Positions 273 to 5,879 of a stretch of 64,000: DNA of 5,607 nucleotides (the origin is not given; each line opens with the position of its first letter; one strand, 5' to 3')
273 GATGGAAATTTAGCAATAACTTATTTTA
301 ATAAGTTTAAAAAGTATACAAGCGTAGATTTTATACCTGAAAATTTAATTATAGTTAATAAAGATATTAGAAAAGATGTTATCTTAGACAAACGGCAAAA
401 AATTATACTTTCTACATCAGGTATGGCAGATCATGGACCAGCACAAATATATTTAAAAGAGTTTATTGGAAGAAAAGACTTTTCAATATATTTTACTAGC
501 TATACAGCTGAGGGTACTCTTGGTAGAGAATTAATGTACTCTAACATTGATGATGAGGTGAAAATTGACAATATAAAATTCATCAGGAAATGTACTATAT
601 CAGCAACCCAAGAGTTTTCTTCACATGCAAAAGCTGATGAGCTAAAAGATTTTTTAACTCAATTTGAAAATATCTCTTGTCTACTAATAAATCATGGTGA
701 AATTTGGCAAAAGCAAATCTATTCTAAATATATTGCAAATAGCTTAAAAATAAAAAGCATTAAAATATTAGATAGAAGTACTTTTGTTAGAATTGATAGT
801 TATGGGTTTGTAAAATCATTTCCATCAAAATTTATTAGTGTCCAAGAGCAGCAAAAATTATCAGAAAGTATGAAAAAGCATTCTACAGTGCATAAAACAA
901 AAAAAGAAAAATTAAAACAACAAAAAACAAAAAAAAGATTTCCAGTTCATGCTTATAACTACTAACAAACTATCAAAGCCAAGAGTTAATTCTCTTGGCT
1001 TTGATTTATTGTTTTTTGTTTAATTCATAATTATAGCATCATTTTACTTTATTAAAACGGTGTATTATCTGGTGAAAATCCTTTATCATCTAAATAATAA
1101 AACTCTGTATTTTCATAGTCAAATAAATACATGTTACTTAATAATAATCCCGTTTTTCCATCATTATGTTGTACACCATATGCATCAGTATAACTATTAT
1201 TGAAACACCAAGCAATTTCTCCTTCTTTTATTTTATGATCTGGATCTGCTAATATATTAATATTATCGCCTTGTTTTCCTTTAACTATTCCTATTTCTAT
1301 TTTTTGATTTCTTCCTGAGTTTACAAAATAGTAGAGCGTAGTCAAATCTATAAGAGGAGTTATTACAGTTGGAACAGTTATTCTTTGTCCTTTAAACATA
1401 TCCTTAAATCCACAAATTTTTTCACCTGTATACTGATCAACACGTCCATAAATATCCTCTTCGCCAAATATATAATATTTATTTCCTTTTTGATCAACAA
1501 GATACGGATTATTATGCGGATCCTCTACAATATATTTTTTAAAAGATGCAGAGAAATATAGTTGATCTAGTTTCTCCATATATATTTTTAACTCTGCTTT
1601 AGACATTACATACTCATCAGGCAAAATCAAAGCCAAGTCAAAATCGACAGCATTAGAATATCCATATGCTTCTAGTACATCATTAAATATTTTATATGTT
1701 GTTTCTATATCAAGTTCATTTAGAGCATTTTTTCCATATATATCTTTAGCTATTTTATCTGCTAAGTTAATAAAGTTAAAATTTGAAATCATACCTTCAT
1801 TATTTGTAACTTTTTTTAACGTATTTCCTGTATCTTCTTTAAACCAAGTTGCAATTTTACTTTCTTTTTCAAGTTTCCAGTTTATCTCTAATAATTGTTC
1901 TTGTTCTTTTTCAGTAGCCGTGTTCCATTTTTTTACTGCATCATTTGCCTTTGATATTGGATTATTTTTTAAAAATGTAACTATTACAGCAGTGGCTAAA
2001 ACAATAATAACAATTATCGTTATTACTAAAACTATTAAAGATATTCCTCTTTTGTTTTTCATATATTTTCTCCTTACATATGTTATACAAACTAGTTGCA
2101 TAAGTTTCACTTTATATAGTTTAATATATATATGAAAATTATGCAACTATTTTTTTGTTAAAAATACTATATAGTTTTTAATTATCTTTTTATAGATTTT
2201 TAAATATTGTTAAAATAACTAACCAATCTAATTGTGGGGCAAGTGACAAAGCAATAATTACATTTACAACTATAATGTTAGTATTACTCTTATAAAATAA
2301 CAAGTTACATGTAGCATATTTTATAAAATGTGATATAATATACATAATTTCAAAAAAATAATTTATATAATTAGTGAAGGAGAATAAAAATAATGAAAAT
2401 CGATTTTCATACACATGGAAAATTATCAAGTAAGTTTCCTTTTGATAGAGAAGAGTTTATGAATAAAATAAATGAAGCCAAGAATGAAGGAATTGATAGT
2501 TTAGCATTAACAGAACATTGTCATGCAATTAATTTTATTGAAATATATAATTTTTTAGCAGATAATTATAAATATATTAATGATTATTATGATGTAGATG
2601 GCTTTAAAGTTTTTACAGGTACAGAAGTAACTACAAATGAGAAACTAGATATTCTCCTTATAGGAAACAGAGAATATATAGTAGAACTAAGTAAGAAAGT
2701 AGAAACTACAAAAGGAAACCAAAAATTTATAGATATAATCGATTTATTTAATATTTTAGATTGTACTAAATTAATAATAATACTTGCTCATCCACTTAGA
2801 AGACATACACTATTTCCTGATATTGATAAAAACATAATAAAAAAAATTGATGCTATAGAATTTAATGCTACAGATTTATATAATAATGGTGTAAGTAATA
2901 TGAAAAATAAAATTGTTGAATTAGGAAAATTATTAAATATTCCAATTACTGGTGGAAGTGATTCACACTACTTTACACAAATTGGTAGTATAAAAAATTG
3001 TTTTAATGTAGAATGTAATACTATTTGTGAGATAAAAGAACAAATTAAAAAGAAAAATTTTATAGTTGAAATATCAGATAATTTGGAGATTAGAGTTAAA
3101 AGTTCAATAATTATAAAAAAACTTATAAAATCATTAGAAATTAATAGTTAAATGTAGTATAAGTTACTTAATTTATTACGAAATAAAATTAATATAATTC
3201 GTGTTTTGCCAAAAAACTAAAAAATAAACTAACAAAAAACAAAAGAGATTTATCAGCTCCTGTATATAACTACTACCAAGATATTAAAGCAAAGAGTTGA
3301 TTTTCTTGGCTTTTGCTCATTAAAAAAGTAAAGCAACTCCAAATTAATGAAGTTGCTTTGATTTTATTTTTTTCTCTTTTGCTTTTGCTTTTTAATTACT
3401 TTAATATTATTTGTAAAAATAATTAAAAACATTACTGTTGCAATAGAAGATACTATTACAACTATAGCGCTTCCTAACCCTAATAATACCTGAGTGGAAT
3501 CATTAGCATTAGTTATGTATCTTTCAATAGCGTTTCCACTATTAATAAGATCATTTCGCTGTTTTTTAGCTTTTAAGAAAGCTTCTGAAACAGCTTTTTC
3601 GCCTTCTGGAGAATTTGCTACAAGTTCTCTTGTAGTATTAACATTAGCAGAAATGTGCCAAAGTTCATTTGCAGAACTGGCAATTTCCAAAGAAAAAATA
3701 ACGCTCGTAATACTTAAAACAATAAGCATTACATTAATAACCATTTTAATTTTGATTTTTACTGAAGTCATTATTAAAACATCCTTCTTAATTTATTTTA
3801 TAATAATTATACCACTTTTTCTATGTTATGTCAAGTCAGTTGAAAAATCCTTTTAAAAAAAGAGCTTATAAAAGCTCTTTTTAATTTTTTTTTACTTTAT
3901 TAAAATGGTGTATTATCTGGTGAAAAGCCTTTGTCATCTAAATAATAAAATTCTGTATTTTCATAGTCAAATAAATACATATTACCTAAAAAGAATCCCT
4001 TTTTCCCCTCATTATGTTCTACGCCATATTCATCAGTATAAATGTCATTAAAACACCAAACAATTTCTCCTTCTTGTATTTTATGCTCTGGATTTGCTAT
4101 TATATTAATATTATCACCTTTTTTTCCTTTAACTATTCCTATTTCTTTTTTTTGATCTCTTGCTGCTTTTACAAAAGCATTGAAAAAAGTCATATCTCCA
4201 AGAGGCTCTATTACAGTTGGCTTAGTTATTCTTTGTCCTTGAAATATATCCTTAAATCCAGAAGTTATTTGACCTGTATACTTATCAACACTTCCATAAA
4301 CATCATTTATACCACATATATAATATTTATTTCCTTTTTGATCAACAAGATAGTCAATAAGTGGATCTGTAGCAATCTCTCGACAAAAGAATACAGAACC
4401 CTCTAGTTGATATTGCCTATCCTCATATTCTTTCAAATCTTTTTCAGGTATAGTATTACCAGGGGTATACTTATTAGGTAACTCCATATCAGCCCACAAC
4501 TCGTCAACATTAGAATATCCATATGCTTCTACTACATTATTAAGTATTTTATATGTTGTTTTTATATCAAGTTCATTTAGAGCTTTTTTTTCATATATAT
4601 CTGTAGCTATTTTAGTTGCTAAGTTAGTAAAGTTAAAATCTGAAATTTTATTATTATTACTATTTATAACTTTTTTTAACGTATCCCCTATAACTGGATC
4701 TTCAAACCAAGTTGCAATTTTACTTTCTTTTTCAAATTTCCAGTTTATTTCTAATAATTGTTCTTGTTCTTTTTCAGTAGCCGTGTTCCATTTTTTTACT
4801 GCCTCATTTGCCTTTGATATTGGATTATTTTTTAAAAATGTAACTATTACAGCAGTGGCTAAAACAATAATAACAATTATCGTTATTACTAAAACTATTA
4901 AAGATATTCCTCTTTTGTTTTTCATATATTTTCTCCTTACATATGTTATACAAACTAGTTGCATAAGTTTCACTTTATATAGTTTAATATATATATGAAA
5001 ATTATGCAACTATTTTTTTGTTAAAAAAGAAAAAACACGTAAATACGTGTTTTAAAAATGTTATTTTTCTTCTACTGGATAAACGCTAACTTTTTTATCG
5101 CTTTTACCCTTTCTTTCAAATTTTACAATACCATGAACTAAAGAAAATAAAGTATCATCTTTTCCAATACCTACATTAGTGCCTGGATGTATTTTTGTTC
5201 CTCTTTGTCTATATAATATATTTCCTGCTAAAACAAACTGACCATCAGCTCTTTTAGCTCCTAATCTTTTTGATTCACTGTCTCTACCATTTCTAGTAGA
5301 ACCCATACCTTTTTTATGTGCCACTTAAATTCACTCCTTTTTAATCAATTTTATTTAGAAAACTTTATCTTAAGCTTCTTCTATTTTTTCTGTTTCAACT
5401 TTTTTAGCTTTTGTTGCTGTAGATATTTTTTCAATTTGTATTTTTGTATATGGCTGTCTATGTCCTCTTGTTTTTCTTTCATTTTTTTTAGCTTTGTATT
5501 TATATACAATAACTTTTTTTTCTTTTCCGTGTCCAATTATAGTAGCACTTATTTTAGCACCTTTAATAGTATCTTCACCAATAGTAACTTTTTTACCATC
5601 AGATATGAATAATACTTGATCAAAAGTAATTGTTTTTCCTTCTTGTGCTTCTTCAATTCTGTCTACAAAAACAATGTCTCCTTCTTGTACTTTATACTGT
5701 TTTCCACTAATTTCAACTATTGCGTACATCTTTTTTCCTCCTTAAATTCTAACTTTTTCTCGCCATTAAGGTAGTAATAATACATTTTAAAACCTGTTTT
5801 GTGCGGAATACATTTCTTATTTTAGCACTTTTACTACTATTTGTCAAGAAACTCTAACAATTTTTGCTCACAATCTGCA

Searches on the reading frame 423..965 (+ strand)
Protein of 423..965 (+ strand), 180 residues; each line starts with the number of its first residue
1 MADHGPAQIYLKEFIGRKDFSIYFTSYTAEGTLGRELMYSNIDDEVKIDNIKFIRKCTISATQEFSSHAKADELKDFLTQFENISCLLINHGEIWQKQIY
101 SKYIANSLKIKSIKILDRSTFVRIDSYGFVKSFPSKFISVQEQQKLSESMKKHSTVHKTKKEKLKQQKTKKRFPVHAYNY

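Call 32: find_encoding_contigs(protein=window:423-965:+, flank=10000, max_places=6)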
Protein window:423-965:+ (180 aa): no gene with exactly this product is on record in the collection.

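Call 64: search_protein_families(library=pfam, proteins=[window:423-965:+], max_evalue=0.00001)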
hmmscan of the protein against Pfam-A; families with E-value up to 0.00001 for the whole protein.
window:423-965:+ (180 aa): 2 families
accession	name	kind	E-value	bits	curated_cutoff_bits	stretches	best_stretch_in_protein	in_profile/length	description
PF07521.17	RMMBL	-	1.9e-07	31.4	21.6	1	56-105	5-53/63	Zn-dependent metallo-hydrolase RNA specificity domain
PF10996.14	Beta-Casp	-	1.1e-06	29.6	27.7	1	1-37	84-120/120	Beta-Casp domain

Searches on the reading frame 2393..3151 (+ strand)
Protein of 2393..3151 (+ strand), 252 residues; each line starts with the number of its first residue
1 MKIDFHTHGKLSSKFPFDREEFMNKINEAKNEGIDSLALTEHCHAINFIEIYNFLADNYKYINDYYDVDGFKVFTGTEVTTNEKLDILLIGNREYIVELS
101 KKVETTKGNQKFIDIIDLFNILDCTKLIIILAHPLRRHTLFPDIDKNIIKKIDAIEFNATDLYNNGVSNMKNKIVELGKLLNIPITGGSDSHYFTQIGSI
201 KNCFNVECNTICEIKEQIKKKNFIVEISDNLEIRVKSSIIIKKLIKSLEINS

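Call 10: search_protein_families(library=ncbifam, proteins=[window:2393-3151:+], max_evalue=0.00001)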
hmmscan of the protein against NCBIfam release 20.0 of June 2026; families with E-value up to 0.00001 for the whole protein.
window:2393-3151:+ (252 aa): 2 families
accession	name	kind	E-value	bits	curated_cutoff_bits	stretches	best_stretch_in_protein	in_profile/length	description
NF006702.0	PRK09248.1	domain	2.7e-08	33.6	264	1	2-207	4-210/246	PHP domain-containing protein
TIGR01856.1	hisJ_fam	subfamily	9.5e-06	25.5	90.2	0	146-199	191-245/252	histidinol-phosphatase HisJ family protein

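Call 33: find_encoding_contigs(protein=window:2393-3151:+, flank=10000, max_places=6)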
Protein window:2393-3151:+ (252 aa): 2 contigs read that carry it; 2 places shown.
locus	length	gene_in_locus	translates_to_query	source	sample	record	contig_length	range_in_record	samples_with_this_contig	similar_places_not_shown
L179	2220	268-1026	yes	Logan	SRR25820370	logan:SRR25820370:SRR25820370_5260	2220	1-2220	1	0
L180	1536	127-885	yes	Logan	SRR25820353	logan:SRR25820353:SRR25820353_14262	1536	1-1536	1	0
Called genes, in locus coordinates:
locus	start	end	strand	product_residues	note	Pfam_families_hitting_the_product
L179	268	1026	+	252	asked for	-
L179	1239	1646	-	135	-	-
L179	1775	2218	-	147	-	?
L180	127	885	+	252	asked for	-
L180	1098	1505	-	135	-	-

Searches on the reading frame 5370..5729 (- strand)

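Call 64: search_protein_families(library=pfam, proteins=[window:5370-5729:-], max_evalue=0.00001)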
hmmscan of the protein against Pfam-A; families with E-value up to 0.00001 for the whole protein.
window:5370-5729:- (119 aa): 1 family
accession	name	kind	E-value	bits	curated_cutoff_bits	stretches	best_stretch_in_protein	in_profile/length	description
PF00829.26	Ribosomal_L21p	-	6.2e-38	129.5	27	1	1-102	1-99/99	Ribosomal prokaryotic L21 protein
